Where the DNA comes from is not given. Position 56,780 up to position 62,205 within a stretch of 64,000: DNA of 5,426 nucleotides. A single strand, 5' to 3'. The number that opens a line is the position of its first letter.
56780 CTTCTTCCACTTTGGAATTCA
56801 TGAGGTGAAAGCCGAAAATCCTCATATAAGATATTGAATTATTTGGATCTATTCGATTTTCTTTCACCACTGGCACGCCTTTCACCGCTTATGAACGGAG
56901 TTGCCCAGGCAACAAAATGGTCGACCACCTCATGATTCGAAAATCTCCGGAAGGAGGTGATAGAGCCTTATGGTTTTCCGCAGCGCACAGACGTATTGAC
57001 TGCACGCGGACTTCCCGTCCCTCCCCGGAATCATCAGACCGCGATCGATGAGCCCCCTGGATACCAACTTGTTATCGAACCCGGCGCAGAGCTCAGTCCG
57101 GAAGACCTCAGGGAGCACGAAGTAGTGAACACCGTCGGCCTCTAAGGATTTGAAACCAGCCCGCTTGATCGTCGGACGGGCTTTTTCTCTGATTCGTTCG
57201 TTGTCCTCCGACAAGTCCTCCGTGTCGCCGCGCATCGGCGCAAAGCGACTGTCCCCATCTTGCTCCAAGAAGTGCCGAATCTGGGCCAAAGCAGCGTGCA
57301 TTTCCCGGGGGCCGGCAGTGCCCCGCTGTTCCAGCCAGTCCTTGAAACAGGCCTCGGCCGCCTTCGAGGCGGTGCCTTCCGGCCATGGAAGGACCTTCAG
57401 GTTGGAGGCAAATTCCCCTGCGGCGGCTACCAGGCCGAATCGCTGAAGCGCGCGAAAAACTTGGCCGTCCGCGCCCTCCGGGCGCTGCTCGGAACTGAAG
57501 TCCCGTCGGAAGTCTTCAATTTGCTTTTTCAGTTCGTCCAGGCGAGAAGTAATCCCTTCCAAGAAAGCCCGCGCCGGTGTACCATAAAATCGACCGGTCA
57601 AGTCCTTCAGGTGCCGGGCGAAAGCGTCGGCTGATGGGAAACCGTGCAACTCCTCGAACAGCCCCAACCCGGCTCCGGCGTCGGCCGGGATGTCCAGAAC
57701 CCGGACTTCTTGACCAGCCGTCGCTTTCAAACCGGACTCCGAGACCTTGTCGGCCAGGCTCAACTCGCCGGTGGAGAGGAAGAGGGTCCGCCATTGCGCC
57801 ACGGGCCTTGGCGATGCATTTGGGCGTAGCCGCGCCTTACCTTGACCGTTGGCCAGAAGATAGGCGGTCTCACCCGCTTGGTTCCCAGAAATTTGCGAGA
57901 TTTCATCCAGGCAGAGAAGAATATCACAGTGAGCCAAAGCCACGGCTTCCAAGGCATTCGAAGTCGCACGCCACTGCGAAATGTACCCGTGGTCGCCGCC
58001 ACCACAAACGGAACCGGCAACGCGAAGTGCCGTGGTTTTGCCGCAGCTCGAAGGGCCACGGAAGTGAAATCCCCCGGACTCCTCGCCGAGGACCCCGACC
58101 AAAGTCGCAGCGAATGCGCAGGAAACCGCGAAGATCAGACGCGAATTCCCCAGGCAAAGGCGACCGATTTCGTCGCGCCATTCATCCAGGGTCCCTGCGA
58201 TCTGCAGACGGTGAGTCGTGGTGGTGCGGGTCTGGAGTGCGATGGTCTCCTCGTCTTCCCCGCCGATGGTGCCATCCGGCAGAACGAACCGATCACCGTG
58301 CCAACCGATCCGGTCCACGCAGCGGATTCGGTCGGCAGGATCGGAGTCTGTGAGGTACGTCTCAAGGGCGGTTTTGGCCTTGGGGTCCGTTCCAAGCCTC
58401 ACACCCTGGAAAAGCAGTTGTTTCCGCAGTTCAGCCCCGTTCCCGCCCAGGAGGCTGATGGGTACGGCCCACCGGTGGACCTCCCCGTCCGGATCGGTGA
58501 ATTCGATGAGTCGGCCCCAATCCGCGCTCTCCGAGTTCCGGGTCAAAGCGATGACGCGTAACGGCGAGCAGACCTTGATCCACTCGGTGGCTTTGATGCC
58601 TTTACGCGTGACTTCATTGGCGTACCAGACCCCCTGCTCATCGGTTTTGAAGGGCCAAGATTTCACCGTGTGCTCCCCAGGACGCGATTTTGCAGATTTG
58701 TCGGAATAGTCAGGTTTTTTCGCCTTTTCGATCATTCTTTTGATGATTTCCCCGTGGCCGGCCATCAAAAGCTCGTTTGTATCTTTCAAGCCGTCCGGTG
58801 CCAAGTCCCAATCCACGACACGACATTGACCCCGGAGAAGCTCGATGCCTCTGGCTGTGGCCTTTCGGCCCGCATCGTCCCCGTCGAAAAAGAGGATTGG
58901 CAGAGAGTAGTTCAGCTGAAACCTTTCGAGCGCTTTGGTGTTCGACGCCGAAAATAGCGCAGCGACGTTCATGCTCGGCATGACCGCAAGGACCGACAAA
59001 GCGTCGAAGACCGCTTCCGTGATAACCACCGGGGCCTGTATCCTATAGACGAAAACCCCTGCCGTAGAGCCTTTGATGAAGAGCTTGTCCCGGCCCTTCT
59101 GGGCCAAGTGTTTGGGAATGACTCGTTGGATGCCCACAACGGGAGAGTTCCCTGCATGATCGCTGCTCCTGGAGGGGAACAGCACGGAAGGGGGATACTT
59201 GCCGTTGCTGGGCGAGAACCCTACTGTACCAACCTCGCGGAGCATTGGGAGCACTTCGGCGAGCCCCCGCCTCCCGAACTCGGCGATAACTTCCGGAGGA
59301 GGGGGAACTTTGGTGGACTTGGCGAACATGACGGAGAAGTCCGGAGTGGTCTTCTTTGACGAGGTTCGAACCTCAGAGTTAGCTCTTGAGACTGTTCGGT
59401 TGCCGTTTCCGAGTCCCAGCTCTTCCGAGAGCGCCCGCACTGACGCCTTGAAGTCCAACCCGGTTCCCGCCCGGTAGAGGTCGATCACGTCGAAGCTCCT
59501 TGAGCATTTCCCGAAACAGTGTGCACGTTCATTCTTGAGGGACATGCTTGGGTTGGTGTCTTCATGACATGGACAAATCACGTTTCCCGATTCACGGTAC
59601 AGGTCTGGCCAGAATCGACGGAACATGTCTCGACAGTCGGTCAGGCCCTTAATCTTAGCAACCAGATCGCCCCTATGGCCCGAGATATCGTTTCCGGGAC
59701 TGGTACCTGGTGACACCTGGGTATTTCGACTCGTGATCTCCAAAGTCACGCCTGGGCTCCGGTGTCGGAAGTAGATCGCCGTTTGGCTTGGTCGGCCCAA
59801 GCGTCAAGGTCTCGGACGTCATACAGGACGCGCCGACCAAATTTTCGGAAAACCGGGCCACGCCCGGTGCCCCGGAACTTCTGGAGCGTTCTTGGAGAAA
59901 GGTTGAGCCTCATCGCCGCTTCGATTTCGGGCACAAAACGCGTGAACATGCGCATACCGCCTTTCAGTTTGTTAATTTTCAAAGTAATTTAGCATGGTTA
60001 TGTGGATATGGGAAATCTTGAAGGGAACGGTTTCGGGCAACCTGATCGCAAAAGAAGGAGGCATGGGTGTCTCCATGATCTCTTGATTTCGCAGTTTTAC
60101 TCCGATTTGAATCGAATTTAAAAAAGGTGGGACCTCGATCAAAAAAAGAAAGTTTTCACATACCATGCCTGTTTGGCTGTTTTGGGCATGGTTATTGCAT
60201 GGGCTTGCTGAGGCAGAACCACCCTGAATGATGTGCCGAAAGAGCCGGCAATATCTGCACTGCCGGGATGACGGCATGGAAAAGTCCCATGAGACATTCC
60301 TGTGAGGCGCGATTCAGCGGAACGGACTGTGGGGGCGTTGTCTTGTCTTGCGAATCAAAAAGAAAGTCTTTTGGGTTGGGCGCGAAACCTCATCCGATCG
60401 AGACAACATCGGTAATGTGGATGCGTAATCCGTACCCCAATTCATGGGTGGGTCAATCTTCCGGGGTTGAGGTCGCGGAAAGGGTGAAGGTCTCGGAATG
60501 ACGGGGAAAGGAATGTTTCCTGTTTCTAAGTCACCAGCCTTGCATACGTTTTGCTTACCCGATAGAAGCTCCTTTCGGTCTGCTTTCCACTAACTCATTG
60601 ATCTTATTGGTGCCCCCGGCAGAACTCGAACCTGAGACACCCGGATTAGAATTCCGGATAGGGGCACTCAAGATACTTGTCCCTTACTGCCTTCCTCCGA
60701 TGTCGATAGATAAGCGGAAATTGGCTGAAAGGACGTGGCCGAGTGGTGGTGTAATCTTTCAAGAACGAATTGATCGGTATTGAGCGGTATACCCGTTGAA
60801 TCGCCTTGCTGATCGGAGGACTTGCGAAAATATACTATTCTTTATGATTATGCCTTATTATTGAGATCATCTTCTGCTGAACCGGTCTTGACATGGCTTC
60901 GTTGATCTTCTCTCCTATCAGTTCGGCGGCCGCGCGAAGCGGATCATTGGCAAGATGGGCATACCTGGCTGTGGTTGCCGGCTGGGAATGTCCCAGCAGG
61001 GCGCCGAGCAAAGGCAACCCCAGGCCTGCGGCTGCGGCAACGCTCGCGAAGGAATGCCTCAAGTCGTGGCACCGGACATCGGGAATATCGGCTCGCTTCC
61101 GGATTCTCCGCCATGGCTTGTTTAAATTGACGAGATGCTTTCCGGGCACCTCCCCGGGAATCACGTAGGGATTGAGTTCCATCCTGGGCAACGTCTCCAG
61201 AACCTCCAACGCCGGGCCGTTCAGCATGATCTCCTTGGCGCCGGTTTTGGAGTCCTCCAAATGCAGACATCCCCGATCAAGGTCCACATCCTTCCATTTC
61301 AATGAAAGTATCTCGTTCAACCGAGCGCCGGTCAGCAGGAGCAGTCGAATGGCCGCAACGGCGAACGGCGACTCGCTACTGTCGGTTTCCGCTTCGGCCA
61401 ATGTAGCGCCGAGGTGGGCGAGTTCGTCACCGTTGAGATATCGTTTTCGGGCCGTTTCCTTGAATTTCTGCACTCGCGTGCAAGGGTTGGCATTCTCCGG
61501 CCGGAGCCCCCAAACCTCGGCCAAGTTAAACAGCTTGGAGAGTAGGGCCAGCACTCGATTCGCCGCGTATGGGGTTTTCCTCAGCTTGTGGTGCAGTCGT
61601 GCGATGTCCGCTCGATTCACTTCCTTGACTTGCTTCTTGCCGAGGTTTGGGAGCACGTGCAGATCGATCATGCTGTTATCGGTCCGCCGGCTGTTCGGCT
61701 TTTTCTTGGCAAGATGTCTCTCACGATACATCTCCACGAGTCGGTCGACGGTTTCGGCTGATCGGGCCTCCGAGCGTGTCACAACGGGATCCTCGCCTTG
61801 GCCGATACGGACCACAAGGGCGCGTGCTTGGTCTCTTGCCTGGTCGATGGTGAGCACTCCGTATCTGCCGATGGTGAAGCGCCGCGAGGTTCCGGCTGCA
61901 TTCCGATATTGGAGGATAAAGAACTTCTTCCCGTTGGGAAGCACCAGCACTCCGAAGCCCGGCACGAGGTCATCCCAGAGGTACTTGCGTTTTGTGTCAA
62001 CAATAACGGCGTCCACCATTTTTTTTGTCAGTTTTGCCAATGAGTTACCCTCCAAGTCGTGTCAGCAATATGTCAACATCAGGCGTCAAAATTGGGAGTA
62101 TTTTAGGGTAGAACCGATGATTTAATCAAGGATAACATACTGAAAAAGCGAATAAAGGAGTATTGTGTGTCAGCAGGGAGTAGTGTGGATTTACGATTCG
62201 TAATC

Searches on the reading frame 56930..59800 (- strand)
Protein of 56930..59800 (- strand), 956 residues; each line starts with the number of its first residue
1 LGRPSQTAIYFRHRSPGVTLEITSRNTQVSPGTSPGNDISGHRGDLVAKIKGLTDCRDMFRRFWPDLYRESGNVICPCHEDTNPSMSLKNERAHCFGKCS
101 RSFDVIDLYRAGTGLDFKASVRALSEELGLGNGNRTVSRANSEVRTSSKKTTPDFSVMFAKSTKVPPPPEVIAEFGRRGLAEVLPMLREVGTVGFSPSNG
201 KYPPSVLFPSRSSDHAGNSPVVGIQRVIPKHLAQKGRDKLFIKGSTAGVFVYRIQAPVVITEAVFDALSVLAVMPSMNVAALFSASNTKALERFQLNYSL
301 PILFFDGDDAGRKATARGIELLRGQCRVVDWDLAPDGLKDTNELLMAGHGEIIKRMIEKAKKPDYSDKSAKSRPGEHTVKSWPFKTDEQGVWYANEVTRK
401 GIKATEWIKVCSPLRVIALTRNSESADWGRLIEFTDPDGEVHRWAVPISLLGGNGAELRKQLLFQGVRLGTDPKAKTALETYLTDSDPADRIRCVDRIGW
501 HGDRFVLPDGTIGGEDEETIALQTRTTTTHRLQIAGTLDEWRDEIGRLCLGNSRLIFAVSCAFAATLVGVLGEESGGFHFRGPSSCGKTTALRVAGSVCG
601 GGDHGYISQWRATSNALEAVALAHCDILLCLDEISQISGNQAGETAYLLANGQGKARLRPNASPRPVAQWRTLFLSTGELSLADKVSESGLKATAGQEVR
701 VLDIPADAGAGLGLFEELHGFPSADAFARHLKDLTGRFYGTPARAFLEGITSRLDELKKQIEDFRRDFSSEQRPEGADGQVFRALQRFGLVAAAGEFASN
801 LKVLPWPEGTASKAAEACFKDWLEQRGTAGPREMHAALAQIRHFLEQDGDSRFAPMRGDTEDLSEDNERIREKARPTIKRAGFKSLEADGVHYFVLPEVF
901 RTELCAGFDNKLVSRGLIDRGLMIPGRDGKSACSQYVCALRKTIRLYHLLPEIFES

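Call 8: search_protein_families(library=pfam, proteins=[window:56930-59800:-], max_evalue=0.001)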
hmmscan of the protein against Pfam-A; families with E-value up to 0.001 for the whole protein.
window:56930-59800:- (956 aa): 4 families
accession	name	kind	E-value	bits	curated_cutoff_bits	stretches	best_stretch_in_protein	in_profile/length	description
PF06048.17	DUF927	-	5.9e-83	279.3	22.6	1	384-657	1-272/284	Domain of unknown function (DUF927)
PF13155.12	Toprim_2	-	6.9e-11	42.8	22.1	1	259-345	1-88/88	Toprim-like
PF13362.12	Toprim_3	-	6.5e-07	30.2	27.2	1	258-346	2-90/95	Toprim domain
PF01807.25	Zn_ribbon_DnaG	-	5.1e-06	26.7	24.9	1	74-130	34-91/98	CHC2 zinc finger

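Call 58: search_protein_families(library=phrogs, proteins=[window:56930-59800:-], max_evalue=0.001)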
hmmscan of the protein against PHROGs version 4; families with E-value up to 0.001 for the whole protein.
window:56930-59800:- (956 aa): 11 families
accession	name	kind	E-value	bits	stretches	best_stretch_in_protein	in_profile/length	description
phrog_1139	-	DNA, RNA and nucleotide metabolism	5.3e-99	333.4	1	257-953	176-891/895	DNA primase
phrog_8841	-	DNA, RNA and nucleotide metabolism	6.5e-32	112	1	478-937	186-602/633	DNA primase/helicase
phrog_47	-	DNA, RNA and nucleotide metabolism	3.6e-15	56.6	1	71-366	48-350/947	DNA primase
phrog_239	-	DNA, RNA and nucleotide metabolism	7.2e-13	49.3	1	243-371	174-327/801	DNA primase/helicase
phrog_6444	-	DNA, RNA and nucleotide metabolism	2.4e-11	44.1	2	75-141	39-106/577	DNA primase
phrog_510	-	DNA, RNA and nucleotide metabolism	4.7e-10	39.8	1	252-352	241-352/667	DNA primase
phrog_11992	-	unknown function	7.4e-10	40.3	1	71-149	27-105/177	-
phrog_25314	-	unknown function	9.1e-09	35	1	488-704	525-746/1010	-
phrog_360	-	DNA, RNA and nucleotide metabolism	6.4e-05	24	1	68-147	26-107/133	DNA primase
phrog_849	-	DNA, RNA and nucleotide metabolism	0.0002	21.5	1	255-363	238-346/435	DNA primase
phrog_18097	-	DNA, RNA and nucleotide metabolism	0.00035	21.2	1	75-135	36-98/199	DNA primase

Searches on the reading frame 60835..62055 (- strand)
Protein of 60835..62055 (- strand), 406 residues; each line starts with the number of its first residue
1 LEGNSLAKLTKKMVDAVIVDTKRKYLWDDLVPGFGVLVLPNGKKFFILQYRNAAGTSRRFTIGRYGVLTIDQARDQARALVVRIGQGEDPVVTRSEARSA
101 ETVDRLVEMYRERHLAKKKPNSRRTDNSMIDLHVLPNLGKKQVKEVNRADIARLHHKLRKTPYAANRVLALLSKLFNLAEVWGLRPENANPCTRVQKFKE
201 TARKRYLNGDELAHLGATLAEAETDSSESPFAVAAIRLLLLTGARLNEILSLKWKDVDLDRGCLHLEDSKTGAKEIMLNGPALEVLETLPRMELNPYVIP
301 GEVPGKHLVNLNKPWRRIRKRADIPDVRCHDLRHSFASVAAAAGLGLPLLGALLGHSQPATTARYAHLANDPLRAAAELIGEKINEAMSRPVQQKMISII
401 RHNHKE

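Call 8: search_protein_families(library=pfam, proteins=[window:60835-62055:-], max_evalue=0.001)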
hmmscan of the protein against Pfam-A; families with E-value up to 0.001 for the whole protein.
window:60835-62055:- (406 aa): 4 families
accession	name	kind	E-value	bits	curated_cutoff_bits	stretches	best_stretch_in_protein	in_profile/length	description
PF00589.27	Phage_integrase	-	3.3e-22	79.5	27.1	1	217-369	13-169/172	Phage integrase family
PF13356.12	Arm-DNA-bind_3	-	1.2e-15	57.8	27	1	9-96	1-82/83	Arm DNA-binding domain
PF14659.12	Phage_int_SAM_3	-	1.3e-06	29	22.6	1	105-158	4-57/58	Phage integrase, N-terminal SAM-like domain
PF22022.2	Phage_int_M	-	5.3e-05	23.8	27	1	108-188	6-88/96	Phage integrase central domain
